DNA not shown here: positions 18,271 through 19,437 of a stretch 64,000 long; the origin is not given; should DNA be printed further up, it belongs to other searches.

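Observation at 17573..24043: Five overlapping genes encode two phosphoesterases, a nucleotidyltransferase-fold protein, a DedA membrane protein and a hybrid histidine kinase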

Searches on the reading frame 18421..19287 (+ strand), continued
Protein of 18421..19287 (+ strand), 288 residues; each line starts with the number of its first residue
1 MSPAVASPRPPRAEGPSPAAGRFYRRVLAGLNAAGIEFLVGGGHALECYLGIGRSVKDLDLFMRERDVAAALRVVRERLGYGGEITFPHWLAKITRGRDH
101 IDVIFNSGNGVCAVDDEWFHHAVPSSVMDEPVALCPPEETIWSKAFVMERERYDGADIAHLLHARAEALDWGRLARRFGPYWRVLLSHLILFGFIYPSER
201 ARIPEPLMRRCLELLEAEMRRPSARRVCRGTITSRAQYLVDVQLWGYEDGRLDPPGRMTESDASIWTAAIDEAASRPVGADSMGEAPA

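Call 29: search_protein_families(library=pfam, alignment_id=A2, max_evalue=0.0001)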
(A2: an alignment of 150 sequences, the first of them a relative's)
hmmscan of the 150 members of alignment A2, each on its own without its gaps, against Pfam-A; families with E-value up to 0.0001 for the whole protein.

A. member 1, L001:6609-7088:+ (159 aa): 1 family
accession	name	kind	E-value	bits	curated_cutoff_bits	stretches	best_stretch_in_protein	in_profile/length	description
PF00571.33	CBS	-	1e-28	99.9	24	2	89-141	1-53/57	CBS domain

B. families by the number of members that match (of 150 scanned): 140 families (the first 25 are shown)
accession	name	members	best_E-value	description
PF00072.30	Response_reg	17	4e-40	Response regulator receiver domain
PF03364.25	Polyketide_cyc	8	5.8e-18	Polyketide cyclase / dehydrase and lipid transport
PF10604.15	Polyketide_cyc2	8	2.4e-16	Polyketide cyclase / dehydrase and lipid transport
PF02518.31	HATPase_c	6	7.7e-28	Histidine kinase-, DNA gyrase B-, and HSP90-like ATPase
PF00291.31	PALP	5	9.7e-89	Pyridoxal-phosphate dependent enzyme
PF01042.26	Ribonuc_L-PSP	5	1.8e-26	Endoribonuclease L-PSP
PF00585.24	Thr_dehydrat_C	4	9.4e-51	C-terminal regulatory domain of Threonine dehydratase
PF13091.12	PLDc_2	4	3.1e-44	PLD-like domain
PF00512.31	HisKA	4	1.9e-17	His Kinase A (phospho-acceptor) domain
PF00990.26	GGDEF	3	1.6e-44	Diguanylate cyclase, GGDEF domain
PF00296.26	Bac_luciferase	3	2.7e-37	Luciferase-like monooxygenase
PF00571.33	CBS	3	4.3e-30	CBS domain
PF00498.31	FHA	3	1.5e-18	FHA domain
PF00614.28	PLDc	3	3.9e-14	Phospholipase D Active site motif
PF16697.10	Yop-YscD_cpl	3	6.8e-12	Inner membrane component of T3SS, cytoplasmic domain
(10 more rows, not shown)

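Call 30: search_protein_representatives(alignment_id=A1)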
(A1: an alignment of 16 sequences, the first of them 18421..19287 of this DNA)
Query: 16 sequences, 292 profile positions. Proteins with E-value up to 0.001 (for the whole library): 2374; up to 1e-10: 1312; up to 1e-30: 417. The best 150 are listed.
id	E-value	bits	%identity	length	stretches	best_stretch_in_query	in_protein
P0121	2.3e-103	361.7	-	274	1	15-275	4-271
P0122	2.8e-102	358.2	-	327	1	22-286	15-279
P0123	6.2e-102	357.0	-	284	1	22-277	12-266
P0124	2.2e-99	348.7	-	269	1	20-280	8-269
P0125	2.9e-99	348.3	-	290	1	16-275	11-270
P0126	2.5e-98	345.2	-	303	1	22-275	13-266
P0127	1.2e-97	343.0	-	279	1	23-281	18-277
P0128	1.3e-97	342.8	-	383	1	18-281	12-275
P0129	1.6e-94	332.7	-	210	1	42-209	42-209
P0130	2.0e-94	332.4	-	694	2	18-275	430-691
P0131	2.6e-94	332.0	-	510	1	20-277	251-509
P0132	1.5e-92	326.2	-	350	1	10-277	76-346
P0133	1.2e-91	323.2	-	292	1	24-286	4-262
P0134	2.8e-87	309.0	-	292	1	19-273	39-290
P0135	1.0e-86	307.1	-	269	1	15-273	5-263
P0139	1.5e-84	300.0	-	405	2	12-230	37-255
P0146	1.8e-80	286.6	-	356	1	14-265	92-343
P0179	2.1e-68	247.0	-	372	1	11-202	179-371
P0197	1.7e-63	230.9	-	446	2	140-279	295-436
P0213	1.4e-60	221.3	-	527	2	19-140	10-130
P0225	7.7e-58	212.3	-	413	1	19-178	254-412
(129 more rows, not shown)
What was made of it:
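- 18421..19287 (+): g2, a pol-beta-fold nucleotidyltransferase of the DUF2204/NTP_transf_5 group (288 aa), with a family-specific helical C-terminal half. The family comprises 2374 50%-identity clusters at E<=1e-3 (call 30).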

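Call 31: search_protein_families(library=pfam, proteins=[P0130, P0131, P0128, P0132, P0139, P0146, P0197, P0213, P0225, P0179], max_evalue=0.001)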
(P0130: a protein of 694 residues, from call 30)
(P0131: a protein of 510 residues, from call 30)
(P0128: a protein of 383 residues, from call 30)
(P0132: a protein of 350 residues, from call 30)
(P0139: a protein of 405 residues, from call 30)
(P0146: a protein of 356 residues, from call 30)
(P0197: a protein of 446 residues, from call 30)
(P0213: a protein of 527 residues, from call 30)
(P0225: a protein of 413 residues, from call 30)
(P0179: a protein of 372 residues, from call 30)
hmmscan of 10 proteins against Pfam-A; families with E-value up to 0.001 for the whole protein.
P0130 (694 aa): 4 families
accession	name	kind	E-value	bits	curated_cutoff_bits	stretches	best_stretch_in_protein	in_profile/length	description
PF14907.12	NTP_transf_5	-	1.1e-10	41.9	31.2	1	433-504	53-126/249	Uncharacterised nucleotidyltransferase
PF09970.15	DUF2204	-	1.1e-09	38.6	20.3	1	200-338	3-139/181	Nucleotidyl transferase of unknown function (DUF2204)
PF10706.15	Aminoglyc_resit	-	5.6e-06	27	21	0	442-499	4-62/149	Aminoglycoside-2''-adenylyltransferase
PF08843.17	AbiEii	-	0.00026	21.5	22.5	0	455-494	17-55/238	Nucleotidyl transferase AbiEii toxin, Type IV TA system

P0131 (510 aa): 4 families
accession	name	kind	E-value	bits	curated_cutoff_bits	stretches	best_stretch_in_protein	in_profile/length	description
PF00149.33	Metallophos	-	1.1e-14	55.7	21.5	1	1-199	1-190/191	Calcineurin-like phosphoesterase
PF14907.12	NTP_transf_5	-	9.3e-08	32.4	31.2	1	263-410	64-225/249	Uncharacterised nucleotidyltransferase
PF12850.12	Metallophos_2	-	1.1e-07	32.4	27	1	1-203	1-122/154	Calcineurin-like phosphoesterase superfamily domain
PF10706.15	Aminoglyc_resit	-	1.1e-05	26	21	1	261-340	4-84/149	Aminoglycoside-2''-adenylyltransferase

P0128 (383 aa): 3 families
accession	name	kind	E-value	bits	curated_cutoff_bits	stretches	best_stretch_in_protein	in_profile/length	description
PF14907.12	NTP_transf_5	-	1.9e-09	37.9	31.2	1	51-173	91-226/249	Uncharacterised nucleotidyltransferase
PF09970.15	DUF2204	-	1.6e-07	31.5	20.3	1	22-152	5-140/181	Nucleotidyl transferase of unknown function (DUF2204)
PF10706.15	Aminoglyc_resit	-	8.3e-06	26.4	21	1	24-82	4-63/149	Aminoglycoside-2''-adenylyltransferase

P0132 (350 aa): 1 family
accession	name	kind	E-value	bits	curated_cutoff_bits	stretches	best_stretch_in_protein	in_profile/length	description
PF14907.12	NTP_transf_5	-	2.3e-05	24.5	31.2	1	99-248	65-227/249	Uncharacterised nucleotidyltransferase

P0139 (405 aa): 2 families
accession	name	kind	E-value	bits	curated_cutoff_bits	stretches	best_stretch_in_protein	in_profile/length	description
PF14907.12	NTP_transf_5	-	2.7e-05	24.3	31.2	1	82-204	91-226/249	Uncharacterised nucleotidyltransferase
PF09970.15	DUF2204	-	0.00063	19.9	20.3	0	56-182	8-139/181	Nucleotidyl transferase of unknown function (DUF2204)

P0146 (356 aa): 2 families
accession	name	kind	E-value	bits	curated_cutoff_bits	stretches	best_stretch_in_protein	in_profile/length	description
PF14907.12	NTP_transf_5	-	1.8e-06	28.2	31.2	1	136-258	92-227/249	Uncharacterised nucleotidyltransferase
PF09970.15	DUF2204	-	0.00046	20.3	20.3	1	108-233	7-137/181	Nucleotidyl transferase of unknown function (DUF2204)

P0197 (446 aa): 0 families

P0213 (527 aa): 2 families
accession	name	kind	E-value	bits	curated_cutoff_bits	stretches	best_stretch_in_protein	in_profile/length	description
PF14907.12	NTP_transf_5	-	1.7e-05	25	31.2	1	17-145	58-193/249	Uncharacterised nucleotidyltransferase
PF10706.15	Aminoglyc_resit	-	0.00024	21.7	21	1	21-78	4-62/149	Aminoglycoside-2''-adenylyltransferase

P0225 (413 aa): 5 families
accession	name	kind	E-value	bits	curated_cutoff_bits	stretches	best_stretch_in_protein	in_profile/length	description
PF16576.10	HlyD_D23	-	6.3e-46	156.8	30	1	110-261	2-156/214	Barrel-sandwich domain of CusB or HlyD membrane-fusion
PF16572.11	HlyD_D4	-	3.6e-11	43.2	26.4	1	156-208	1-53/55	Long alpha hairpin domain of cation efflux system protein, CusB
PF13437.12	HlyD_3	-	1.4e-09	39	22.2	1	215-261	1-47/106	HlyD family secretion protein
PF19335.5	HMBD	-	5.4e-07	29.9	23.6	1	51-78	1-28/28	Heavy metal binding domain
PF13533.13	Biotin_lipoyl_2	-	2.9e-05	24.2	29.8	0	215-244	2-31/32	Biotin-lipoyl like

P0179 (372 aa): 1 family
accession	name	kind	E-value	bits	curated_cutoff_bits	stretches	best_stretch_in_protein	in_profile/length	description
PF14907.12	NTP_transf_5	-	4.8e-07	30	31.2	1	198-351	62-230/249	Uncharacterised nucleotidyltransferase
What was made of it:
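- Closest known: Antibiotic O-nucleotidyltransferases ANT. Same: Some homologues hit Pfam Aminoglyc_resit at E about 1e-5 (call 31).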

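Call 39: predict_structure(alignment_id=A3)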
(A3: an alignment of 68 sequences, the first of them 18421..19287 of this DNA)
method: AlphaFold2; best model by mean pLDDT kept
length: 288 residues; sequences in the alignment: 68
mean_pLDDT: 93.8   pTM: 0.90
mean pLDDT of the five models: 93.8, 93.2, 92.9, 92.6, 92.4
residues with pLDDT >= 90: 244; 70-90: 30; 50-70: 14; < 50: 0
segments of 3 or more residues with pLDDT < 50: none
pLDDT, mean of each block of 10 residues (from residue 1): 71 89 98 98 95 87 99 98 97 98 98 98 97 98 97 96 98 98 98 98 98 98 96 95 96 94 92 71 67
secondary structure, 60 per line:
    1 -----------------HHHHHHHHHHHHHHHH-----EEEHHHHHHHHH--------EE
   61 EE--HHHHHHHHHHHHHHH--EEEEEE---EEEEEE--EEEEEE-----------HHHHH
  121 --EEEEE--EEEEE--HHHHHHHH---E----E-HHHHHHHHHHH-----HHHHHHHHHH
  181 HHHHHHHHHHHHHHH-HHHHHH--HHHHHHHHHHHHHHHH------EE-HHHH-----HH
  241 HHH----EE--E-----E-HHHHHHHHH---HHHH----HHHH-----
elements in order: H18-33 E39-41 H42-50 E59-62 H65-79 E82-87 E91-96 E99-104 H116-120 E123-127 E130-134 H137-144 H155-165 H171-195 H197-202 H205-220 H230-233 H239-243 H260-268 H272-275 H280-283
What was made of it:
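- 18421..19287 (+): AF2 model has pLDDT 93.8 (call 39).
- On Pol-beta-fold nucleotidyltransferase superfamily: They lie on the expected strands of the pLDDT 93.8 model (call 39).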

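Call 41: fold_search(model_id=the predicted structure, library=pdb)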
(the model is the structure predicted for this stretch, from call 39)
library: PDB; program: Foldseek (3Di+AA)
matches with E <= 10: 463; with E <= 0.001: 36
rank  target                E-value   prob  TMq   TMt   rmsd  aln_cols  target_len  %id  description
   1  5kqj_MODEL_1_A        3.7e-06  1.00  0.40  0.58   6.3       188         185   19  Solution Structure of Antibiotic-Resistance Factor ANT(2'')-Ia Reveals Substrate-Regulated Conformation Dynami (released 2017-07-12)
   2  8an5_B                4.6e-06  1.00  0.44  0.66   8.2       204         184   17  MenAT1 toxin-antitoxin complex (rv0078a-rv0078b) from Mycobacterium tuberculosis H37Rv (released 2023-08-02)
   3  4fo1_A                5.2e-06  1.00  0.36  0.60   5.5       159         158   14  Crystal structure of lincosamide antibiotic adenylyltransferase LnuA, apo (released 2012-07-04)
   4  4wqk                  5.5e-06  1.00  0.37  0.56   9.9       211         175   16  Crystal structure of aminoglycoside nucleotidylyltransferase ANT(2")-Ia, apo form (released 2014-11-12)
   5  5cfu                  8.2e-06  1.00  0.40  0.61   4.7       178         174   15  Crystal Structure of ANT(2")-Ia in complex with adenylyl-2"-tobramycin (released 2016-07-20)
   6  8an4_A                1.0e-05  1.00  0.44  0.62   6.1       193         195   19  MenT1 toxin (rv0078a) from Mycobacterium tuberculosis H37Rv (released 2023-08-02)
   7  8an5_A                1.3e-05  1.00  0.44  0.63   3.7       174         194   20  MenAT1 toxin-antitoxin complex (rv0078a-rv0078b) from Mycobacterium tuberculosis H37Rv (released 2023-08-02)
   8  5cfs                  1.4e-05  1.00  0.41  0.62   4.7       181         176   16  Crystal Structure of ANT(2")-Ia in complex with AMPCPP and tobramycin (released 2016-03-16)
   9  4xje                  1.4e-05  1.00  0.39  0.60   4.7       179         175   18  CRYSTAL STRUCTURE OF ANT(2") IN COMPLEX WITH AMP AND TOBRAMYCIN (released 2016-01-20)
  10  8an4_B                1.8e-05  1.00  0.45  0.66   3.1       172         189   20  MenT1 toxin (rv0078a) from Mycobacterium tuberculosis H37Rv (released 2023-08-02)
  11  5uvd                  2.2e-05  1.00  0.41  0.51   5.6       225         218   12  Crystal structure of an antigenic nucleotidyltransferase-like protein from Paracoccidioides brasiliensis (released 2018-01-31)
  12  8rr5                  2.9e-05  1.00  0.41  0.64   6.0       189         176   16  MenT1 toxin (rv0078a) from Mycobacterium tuberculosis H37Rv, phosphorylated at T39 (released 2024-09-11)
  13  2ewr                  3.4e-05  1.00  0.34  0.58   4.2       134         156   13  Crystal structure of a putative nucleotidyltransferase (tm1012) from Thermotoga maritima at 1.60 A resolution (released 2005-12-06)
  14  6j7r                  9.6e-05  1.00  0.33  0.33   6.1       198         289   19  Crystal structure of toxin TglT (unusual type guanylyltransferase-like toxin, Rv1045) mutant S78A co-expressed with TakA (released 2020-05-13)
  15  2fcl                  1.1e-04  1.00  0.34  0.58   4.3       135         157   12  Crystal structure of a putative nucleotidyltransferase (tm1012) from Thermotoga maritima at 1.35 A resolution (released 2006-03-14)
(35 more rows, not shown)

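Call 51: search_dna_similar(query=window:18421-19287:+, collection=plasmids, mode=protein, max_evalue=1e-10, max_rows=30)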
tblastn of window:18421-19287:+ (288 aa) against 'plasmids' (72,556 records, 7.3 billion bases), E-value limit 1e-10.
Records with a match: 126; places in all: 126; records where one place covers at least 80% of the query: 55.
Best place of each record, by identity: <60% 126.
By first word of the organism name: Sinorhizobium 66; Rhizobium 46; Sphingobium 7; Azospirillum 3; Skermanella 2; Bradyrhizobium 1; Ensifer 1.
By predicted mobility (MOB-suite, as given by PLSDB): mobilizable 57; non-mobilizable 43; conjugative 26.
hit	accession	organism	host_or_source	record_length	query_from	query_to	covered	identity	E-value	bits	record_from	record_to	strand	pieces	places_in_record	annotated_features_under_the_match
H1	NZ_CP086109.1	Skermanella mucosa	single cell,crude oil contaminated ...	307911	20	249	80%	44.4%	1e-53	194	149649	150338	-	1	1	hypothetical protein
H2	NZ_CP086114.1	Skermanella rosea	single cell,hydrocarbon-contaminated ...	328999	20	249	80%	44.4%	1e-51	189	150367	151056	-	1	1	nucleotidyltransferase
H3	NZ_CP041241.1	Sinorhizobium mexicanum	Acaciella angustissima,cell culture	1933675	31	249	76%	43.6%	3e-50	184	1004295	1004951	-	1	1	none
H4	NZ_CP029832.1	Azospirillum ramasamyi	single cell,Cow dung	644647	17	249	81%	40.6%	3e-47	176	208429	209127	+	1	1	nucleotidyltransferase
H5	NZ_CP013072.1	Sphingobium indicum B90A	sugarcane rhizosphere soil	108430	16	249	81%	40.0%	7e-44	166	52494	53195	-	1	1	nucleotidyltransferase family protein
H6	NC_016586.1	Azospirillum lipoferum 4B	-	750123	17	249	81%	40.2%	1e-46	174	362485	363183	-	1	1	nucleotidyltransferase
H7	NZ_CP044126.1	Rhizobium sp. BG4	Prosopis cineraria,pure bacterial ...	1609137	17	263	86%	37.6%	5e-43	164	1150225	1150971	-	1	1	record has no annotation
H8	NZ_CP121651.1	Bradyrhizobium sp. CB82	Stylosanthes guianensis,cell culture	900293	17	249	81%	39.7%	3e-45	170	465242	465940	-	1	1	nucleotidyltransferase family protein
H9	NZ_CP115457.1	Sphingobium yanoikuyae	cell culture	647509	16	249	81%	39.6%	2e-44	168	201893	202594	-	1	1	nucleotidyltransferase family protein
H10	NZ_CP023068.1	Sinorhizobium sojae CCBAU 05684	G.max,nodule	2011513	23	249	79%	40.8%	2e-48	179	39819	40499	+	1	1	record has no annotation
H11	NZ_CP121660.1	Sinorhizobium terangae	Desmanthus virgatus,cell culture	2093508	34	249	75%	42.9%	8e-50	183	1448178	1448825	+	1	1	none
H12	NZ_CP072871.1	Rhizobium sp. NLR16a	lentil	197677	17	249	81%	39.3%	8e-46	172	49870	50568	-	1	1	nucleotidyltransferase family protein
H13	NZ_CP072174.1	Rhizobium sp. AB2/73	Phyla canescens,cell culture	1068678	18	249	81%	39.5%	2e-44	168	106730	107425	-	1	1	record has no annotation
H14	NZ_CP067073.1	Rhizobium sp. AB2/73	Phyla canescens,cell culture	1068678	18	249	81%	39.5%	2e-44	168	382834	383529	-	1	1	record has no annotation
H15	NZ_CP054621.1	Azospirillum oryzae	cell culture,soil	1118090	20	249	80%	39.8%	1e-46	174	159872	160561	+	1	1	record has no annotation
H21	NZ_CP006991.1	Rhizobium etli bv. mimosae str. IE4771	Phaseolus vulgaris,whole organism,nodule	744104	18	249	81%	39.1%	6e-46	172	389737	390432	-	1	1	nucleotidyltransferase family protein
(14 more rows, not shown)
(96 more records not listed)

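Call 52: get_annotated_region(hit=H21, flank=7000)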
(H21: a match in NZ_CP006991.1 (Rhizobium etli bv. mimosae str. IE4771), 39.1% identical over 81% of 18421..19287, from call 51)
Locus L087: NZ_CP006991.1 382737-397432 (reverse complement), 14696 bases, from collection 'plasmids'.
description: Rhizobium etli bv. mimosae str. IE4771 plasmid pRetIE4771e, complete sequence
organism: Rhizobium etli bv. mimosae str. IE4771 (NCBI taxid 1432050)
taxonomy: Bacteria; Pseudomonadota; Alphaproteobacteria; Hyphomicrobiales; Rhizobiaceae; Rhizobium; Rhizobium etli; Rhizobium etli bv. mimosae str. IE4771
host: -; source: Phaseolus vulgaris,whole organism,nodule; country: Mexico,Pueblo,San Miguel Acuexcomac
typing (MOB-suite, as given by PLSDB): conjugative; replicon rep_cluster_841; relaxase MOBQ; mating-pair formation MPF_T
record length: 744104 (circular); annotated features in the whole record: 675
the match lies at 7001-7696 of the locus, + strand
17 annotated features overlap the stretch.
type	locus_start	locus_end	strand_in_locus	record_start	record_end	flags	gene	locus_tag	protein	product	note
CDS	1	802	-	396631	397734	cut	-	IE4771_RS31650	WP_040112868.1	glycosyltransferase family 4 protein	-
CDS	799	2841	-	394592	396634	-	-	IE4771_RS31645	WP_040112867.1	NAD-dependent epimerase/dehydratase family protein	-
CDS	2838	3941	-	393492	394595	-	-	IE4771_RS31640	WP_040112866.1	SDR family NAD(P)-dependent oxidoreductase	-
CDS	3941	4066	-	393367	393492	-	-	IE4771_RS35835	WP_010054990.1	hypothetical protein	-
CDS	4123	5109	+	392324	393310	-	-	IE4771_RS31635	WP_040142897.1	zinc-binding dehydrogenase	-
CDS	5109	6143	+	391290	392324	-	-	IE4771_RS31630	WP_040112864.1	Gfo/Idh/MocA family oxidoreductase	-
CDS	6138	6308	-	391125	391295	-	-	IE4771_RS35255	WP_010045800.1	hypothetical protein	-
CDS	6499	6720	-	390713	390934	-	-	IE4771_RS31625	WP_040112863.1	hypothetical protein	-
CDS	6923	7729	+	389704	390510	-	-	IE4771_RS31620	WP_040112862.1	nucleotidyltransferase family protein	-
CDS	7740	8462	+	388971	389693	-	-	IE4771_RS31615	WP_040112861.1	metallophosphoesterase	-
CDS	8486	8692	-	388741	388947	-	-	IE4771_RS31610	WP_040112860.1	hypothetical protein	-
CDS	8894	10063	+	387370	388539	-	-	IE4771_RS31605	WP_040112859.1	zinc-dependent alcohol dehydrogenase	-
CDS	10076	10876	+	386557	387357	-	-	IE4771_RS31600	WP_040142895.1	SDR family NAD(P)-dependent oxidoreductase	-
CDS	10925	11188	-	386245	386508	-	-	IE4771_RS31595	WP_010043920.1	hypothetical protein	-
CDS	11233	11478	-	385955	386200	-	-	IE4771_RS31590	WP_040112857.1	hypothetical protein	-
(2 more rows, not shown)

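Call 53: get_annotated_region(hit=H6, flank=7000)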
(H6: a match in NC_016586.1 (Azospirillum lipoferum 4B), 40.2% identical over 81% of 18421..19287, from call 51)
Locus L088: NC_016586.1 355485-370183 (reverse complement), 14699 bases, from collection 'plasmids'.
description: Azospirillum lipoferum 4B plasmid AZO_p2, complete sequence
organism: Azospirillum lipoferum 4B (NCBI taxid 862719)
taxonomy: Bacteria; Pseudomonadota; Alphaproteobacteria; Rhodospirillales; Azospirillaceae; Azospirillum; Azospirillum lipoferum; Azospirillum lipoferum 4B
host: -; source: -; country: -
typing (MOB-suite, as given by PLSDB): conjugative; replicon rep_cluster_67; relaxase MOBP; mating-pair formation MPF_T
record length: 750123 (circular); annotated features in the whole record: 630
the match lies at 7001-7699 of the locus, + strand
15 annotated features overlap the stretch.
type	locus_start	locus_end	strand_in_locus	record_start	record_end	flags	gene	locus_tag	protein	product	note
CDS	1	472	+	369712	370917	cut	-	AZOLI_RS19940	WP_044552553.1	DUF2336 domain-containing protein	-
CDS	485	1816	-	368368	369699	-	-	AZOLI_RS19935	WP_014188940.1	nitrate regulatory protein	-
CDS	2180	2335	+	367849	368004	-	-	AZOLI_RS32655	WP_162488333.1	hypothetical protein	-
CDS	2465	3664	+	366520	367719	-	-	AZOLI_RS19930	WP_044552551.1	alpha-hydroxy acid oxidase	-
CDS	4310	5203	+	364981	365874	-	-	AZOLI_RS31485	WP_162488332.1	hypothetical protein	-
CDS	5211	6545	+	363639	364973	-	-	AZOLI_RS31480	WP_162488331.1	DUF2272 domain-containing protein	-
CDS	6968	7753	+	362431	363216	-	-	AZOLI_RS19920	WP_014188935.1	nucleotidyltransferase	-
CDS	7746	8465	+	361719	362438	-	-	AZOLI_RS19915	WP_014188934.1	metallophosphoesterase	-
CDS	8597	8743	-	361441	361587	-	-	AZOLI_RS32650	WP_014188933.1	hypothetical protein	-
CDS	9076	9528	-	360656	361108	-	-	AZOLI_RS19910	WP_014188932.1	MaoC family dehydratase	-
CDS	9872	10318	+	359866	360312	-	-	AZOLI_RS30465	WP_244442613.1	chemotaxis protein CheW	GO:0006935 - chemotaxis [Evidence IEA]; GO:0007165 - signal transduction [Evidence IEA]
CDS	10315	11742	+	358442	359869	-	-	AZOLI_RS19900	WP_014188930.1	protein-glutamate O-methyltransferase CheR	GO:0032259 - methylation [Evidence IEA]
CDS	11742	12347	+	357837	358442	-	-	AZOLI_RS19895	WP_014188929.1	chemotaxis protein CheW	-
CDS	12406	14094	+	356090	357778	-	-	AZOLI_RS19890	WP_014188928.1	methyl-accepting chemotaxis protein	-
CDS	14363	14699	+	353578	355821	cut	-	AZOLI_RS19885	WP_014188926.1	response regulator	GO:0000160 - phosphorelay signal transduction system [Evidence IEA]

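Call 54: search_dna_similar(query=L087:6923-7729:+, collection=plasmids, mode=protein, max_evalue=1e-20, max_rows=60, rows=spread)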
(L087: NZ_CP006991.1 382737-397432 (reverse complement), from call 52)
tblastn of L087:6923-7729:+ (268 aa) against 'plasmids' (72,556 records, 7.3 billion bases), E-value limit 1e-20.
Records with a match: 126; places in all: 126; records where one place covers at least 80% of the query: 126.
Best place of each record, by identity: >=99% 4; 95-99% 17; 90-95% 3; 80-90% 17; 60-80% 73; <60% 12.
By first word of the organism name: Sinorhizobium 66; Rhizobium 46; Sphingobium 7; Azospirillum 3; Skermanella 2; Ensifer 1; Bradyrhizobium 1.
By predicted mobility (MOB-suite, as given by PLSDB): mobilizable 57; non-mobilizable 43; conjugative 26.
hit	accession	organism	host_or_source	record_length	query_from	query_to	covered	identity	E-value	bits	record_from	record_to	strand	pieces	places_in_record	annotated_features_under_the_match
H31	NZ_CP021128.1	Rhizobium sp. Kim5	Phaseolus vulgaris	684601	1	268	100%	100.0%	9e-179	552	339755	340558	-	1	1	nucleotidyltransferase family protein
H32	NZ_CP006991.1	Rhizobium etli bv. mimosae str. IE4771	Phaseolus vulgaris,whole organism,nodule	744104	1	268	100%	100.0%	9e-179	552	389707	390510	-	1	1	nucleotidyltransferase family protein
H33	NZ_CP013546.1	Rhizobium phaseoli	Phaseolus vulgaris,Whole ...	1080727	1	268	100%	96.3%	3e-176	545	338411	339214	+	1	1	record has no annotation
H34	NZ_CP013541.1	Rhizobium phaseoli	Phaseolus vulgaris,Whole ...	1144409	1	268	100%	96.3%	3e-176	545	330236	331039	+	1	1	record has no annotation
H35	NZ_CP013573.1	Rhizobium phaseoli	Phaseolus vulgaris,Whole ...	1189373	1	268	100%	96.3%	3e-176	545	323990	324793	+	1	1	record has no annotation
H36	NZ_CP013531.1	Rhizobium phaseoli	Phaseolus vulgaris,Whole ...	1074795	1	268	100%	96.3%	4e-176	545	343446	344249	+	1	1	record has no annotation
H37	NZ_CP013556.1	Rhizobium phaseoli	Phaseolus vulgaris,Whole ...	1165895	1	268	100%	96.3%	4e-176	545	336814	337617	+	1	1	record has no annotation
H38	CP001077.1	Rhizobium etli CIAT 652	-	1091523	1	268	100%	96.3%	3e-174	539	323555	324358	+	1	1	hypothetical conserved protein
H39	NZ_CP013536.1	Rhizobium phaseoli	Phaseolus vulgaris,Whole ...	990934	1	268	100%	95.9%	1e-175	543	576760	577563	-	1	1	nucleotidyltransferase family protein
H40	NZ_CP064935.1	Rhizobium phaseoli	Phaseolus vulgaris,single cell,soil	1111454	1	268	100%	95.9%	1e-175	543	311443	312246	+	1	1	record has no annotation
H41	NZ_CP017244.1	Rhizobium etli 8C-3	Phaseolus vulgaris,cell culture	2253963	1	268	100%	94.4%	9e-171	529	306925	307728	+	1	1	record has no annotation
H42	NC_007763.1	Rhizobium etli CFN 42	-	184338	1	268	100%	90.3%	8e-165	512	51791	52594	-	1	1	nucleotidyltransferase family protein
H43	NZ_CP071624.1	Rhizobium bangladeshense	lentil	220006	1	268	100%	89.9%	5e-164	510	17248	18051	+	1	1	nucleotidyltransferase family protein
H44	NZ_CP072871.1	Rhizobium sp. NLR16a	lentil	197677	1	268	100%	89.2%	1e-162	506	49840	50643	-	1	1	nucleotidyltransferase family protein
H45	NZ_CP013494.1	Rhizobium sp. N6212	Phaseolus vulgaris,Whole ...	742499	1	268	100%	88.8%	3e-165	513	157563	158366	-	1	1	nucleotidyltransferase family protein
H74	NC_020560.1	Sinorhizobium meliloti 2011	-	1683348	20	268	93%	68.7%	4e-111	358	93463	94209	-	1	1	none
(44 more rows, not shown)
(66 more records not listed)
